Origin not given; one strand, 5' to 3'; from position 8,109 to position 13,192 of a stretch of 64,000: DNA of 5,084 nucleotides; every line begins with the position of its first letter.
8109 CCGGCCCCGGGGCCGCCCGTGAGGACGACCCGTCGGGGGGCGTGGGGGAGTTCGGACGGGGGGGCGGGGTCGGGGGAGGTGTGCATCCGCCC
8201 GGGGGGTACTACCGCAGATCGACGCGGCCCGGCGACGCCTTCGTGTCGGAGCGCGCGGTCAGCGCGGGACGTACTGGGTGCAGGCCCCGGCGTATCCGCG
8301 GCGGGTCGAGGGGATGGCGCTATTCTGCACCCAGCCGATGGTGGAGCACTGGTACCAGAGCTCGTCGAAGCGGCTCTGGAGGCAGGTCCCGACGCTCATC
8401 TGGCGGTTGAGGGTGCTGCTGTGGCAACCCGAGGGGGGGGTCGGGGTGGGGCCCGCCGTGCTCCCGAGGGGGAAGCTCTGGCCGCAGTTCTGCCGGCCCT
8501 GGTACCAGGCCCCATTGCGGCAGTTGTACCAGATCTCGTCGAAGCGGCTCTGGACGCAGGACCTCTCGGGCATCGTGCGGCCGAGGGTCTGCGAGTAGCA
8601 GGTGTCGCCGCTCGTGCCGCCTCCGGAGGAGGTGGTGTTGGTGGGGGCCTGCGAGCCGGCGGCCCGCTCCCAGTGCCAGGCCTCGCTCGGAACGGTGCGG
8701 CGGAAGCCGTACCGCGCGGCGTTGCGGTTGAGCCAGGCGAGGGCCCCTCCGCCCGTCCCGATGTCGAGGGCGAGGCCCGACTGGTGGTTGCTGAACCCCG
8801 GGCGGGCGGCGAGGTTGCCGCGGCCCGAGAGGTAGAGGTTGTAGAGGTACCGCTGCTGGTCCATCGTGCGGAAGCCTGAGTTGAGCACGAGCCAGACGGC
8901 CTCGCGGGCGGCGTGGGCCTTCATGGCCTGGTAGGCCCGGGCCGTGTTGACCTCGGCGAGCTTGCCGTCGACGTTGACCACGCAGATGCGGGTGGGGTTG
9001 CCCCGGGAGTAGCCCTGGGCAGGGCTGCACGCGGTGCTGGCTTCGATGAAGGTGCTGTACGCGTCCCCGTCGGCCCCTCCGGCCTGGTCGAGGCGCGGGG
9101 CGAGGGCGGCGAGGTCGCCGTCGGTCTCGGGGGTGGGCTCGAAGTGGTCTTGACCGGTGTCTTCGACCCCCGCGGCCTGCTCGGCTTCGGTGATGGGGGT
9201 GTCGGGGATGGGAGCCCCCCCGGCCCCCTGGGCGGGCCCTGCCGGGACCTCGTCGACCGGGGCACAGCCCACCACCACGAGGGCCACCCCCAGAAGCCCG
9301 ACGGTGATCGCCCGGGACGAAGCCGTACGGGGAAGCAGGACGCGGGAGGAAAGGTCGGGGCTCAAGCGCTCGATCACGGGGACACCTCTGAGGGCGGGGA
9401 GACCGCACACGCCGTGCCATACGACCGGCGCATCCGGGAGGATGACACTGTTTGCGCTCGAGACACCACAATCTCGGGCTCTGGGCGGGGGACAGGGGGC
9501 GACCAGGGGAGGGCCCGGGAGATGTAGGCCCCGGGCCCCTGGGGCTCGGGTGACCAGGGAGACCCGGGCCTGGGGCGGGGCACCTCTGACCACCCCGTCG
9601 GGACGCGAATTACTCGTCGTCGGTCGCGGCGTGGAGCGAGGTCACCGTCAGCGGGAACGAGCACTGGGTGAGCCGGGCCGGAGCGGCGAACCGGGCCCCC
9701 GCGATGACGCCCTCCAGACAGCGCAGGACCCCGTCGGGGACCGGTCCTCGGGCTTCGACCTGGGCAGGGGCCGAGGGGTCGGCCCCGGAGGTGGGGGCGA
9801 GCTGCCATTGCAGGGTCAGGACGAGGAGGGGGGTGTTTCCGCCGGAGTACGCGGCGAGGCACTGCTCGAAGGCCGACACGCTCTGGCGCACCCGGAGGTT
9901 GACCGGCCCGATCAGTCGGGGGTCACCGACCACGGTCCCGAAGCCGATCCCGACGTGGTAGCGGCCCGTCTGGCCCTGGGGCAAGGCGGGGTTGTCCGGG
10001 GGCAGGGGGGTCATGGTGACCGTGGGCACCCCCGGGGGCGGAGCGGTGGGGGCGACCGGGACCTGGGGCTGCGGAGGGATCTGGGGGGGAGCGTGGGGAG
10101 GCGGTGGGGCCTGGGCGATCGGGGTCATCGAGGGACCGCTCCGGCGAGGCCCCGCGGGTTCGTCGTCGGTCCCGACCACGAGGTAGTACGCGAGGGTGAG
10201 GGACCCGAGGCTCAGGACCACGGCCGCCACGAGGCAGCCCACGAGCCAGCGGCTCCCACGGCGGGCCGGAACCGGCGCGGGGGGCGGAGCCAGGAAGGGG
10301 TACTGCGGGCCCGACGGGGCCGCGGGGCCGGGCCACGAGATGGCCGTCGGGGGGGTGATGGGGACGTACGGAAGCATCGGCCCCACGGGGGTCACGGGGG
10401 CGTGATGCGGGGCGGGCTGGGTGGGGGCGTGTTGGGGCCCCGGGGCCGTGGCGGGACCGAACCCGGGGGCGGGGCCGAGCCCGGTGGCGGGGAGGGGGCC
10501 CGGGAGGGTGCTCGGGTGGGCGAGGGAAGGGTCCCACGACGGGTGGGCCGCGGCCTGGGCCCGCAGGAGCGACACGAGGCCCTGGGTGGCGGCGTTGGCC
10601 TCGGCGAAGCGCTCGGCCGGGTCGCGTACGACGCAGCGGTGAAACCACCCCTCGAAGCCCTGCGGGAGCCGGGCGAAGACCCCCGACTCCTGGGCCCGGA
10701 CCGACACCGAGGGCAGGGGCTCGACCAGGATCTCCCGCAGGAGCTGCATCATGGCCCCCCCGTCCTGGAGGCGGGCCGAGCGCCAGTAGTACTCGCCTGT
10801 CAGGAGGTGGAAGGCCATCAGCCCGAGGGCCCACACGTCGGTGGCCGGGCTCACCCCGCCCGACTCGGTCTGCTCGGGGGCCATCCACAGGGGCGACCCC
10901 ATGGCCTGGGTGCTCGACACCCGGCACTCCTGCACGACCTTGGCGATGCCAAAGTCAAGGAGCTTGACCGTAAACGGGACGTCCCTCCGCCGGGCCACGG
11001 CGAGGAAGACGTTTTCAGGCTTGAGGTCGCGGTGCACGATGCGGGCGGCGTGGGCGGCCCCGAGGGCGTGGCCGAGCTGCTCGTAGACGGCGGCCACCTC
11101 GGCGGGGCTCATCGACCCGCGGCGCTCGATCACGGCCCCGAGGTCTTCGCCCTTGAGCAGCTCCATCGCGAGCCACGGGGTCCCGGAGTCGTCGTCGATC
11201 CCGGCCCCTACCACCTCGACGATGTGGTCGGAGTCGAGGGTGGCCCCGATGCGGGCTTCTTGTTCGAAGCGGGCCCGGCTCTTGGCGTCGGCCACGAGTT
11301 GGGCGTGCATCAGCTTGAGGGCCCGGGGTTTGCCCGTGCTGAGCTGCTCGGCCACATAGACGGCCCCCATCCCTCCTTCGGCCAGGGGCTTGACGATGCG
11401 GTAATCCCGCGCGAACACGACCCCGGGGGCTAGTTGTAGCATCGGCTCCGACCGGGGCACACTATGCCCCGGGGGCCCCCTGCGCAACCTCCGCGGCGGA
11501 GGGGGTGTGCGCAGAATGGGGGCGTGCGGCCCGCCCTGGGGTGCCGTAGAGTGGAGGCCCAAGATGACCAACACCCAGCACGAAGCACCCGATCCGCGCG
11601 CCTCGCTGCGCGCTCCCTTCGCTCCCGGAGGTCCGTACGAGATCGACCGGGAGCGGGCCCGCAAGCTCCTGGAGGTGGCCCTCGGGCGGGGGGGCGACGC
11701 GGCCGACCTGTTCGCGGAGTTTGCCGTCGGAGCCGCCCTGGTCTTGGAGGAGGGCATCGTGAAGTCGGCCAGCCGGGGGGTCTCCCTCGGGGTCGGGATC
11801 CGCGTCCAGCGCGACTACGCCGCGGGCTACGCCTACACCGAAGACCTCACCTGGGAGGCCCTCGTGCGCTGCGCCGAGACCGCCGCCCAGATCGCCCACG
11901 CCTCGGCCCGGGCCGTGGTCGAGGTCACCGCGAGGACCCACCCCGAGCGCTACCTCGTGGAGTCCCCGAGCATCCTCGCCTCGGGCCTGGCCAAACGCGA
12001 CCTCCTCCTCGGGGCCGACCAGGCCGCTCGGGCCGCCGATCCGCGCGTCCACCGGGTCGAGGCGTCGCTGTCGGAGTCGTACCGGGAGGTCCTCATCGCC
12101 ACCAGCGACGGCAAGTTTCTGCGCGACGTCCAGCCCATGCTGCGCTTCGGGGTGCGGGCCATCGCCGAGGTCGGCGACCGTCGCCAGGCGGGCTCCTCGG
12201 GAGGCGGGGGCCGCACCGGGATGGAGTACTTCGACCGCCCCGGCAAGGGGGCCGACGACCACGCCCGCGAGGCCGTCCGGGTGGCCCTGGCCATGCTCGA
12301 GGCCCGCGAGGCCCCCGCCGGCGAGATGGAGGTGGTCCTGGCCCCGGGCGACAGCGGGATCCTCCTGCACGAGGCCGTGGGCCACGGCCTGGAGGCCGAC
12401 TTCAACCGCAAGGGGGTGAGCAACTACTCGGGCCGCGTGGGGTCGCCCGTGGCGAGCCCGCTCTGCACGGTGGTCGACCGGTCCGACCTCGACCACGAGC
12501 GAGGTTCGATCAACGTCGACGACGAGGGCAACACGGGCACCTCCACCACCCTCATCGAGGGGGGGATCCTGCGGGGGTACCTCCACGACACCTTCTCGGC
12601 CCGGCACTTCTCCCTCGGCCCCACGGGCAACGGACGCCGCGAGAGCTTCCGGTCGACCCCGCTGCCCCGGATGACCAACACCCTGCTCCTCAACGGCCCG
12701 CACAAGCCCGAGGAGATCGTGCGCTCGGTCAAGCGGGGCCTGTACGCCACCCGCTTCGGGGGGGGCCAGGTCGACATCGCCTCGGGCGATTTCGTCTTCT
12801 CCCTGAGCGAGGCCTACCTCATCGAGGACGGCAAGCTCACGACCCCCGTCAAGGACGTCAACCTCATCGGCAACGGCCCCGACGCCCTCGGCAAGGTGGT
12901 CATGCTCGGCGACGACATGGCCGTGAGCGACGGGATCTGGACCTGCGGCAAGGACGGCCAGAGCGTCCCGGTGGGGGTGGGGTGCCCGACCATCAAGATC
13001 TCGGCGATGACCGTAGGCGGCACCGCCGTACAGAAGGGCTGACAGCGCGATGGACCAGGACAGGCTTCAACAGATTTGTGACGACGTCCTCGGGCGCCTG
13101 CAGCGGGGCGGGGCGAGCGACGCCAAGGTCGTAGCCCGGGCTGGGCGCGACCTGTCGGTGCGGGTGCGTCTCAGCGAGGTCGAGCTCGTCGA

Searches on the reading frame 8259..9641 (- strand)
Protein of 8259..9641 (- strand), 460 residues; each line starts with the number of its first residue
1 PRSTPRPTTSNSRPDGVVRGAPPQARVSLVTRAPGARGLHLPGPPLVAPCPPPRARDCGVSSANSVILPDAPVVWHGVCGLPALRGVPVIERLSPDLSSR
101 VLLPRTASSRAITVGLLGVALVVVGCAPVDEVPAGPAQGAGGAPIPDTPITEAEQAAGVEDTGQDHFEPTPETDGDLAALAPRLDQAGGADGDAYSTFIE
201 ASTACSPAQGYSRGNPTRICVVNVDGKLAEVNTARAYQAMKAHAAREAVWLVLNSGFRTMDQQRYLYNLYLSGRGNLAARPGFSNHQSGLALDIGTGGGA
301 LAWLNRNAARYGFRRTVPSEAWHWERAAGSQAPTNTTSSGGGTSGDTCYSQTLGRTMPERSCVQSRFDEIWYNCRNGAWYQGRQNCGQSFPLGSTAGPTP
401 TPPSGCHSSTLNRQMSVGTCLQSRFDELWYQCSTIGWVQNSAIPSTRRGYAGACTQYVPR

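Call 68: search_protein_families(library=pfam, proteins=[window:8259-9641:-], max_evalue=0.001)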
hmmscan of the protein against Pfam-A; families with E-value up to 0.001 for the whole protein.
window:8259-9641:- (460 aa): 1 family
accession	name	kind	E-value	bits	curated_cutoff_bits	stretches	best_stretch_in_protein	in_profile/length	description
PF02557.22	VanY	-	7.2e-13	48.9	25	1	232-322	7-125/132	D-alanyl-D-alanine carboxypeptidase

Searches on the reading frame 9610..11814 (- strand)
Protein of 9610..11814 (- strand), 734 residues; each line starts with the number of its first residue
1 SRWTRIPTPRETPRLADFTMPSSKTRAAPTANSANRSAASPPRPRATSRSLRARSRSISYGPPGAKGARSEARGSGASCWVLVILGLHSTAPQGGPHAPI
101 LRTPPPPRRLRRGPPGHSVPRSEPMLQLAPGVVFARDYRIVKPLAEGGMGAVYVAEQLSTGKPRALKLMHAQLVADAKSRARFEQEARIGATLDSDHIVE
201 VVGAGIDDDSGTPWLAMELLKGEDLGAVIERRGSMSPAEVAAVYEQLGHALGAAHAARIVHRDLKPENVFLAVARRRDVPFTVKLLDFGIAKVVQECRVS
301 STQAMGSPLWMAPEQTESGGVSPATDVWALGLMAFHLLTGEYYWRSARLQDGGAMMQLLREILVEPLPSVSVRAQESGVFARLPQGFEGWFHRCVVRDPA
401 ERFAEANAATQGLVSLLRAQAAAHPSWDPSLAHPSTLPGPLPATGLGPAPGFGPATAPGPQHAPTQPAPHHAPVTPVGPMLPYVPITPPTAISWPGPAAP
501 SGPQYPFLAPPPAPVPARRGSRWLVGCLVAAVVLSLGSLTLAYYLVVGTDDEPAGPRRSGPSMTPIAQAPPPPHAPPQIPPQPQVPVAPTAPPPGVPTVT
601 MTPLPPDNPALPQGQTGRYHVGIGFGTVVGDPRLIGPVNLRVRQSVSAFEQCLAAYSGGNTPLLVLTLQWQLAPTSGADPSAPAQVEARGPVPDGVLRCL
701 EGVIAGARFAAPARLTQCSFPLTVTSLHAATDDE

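Call 68: search_protein_families(library=pfam, proteins=[window:9610-11814:-], max_evalue=0.001)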
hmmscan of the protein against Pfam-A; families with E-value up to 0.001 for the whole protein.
window:9610-11814:- (734 aa): 3 families
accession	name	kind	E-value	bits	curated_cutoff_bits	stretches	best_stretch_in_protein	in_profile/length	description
PF00069.31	Pkinase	-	7.8e-40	137.4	31.7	1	138-404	1-253/263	Protein kinase domain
PF07714.23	PK_Tyr_Ser-Thr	-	1.5e-22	80.6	23.1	1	140-341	3-202/258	Protein tyrosine and serine/threonine kinase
PF01636.29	APH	-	9.3e-06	26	23.2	1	174-257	31-110/239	Phosphotransferase enzyme family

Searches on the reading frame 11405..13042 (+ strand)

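Call 68: search_protein_families(library=pfam, proteins=[window:11405-13042:+], max_evalue=0.001)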
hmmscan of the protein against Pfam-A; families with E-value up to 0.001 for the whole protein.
window:11405-13042:+ (545 aa): 3 families
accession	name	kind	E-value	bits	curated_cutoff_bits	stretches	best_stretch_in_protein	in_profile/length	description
PF19289.4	PmbA_TldD_3rd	-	1.6e-62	211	22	1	306-539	2-220/220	PmbA/TldA metallopeptidase C-terminal domain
PF19290.4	PmbA_TldD_2nd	-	4.3e-19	69.4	20.9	1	196-298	10-109/109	PmbA/TldA metallopeptidase central domain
PF01523.21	PmbA_TldD_1st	-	3.7e-12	46.6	20.9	1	100-164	1-65/65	PmbA/TldA metallopeptidase domain 1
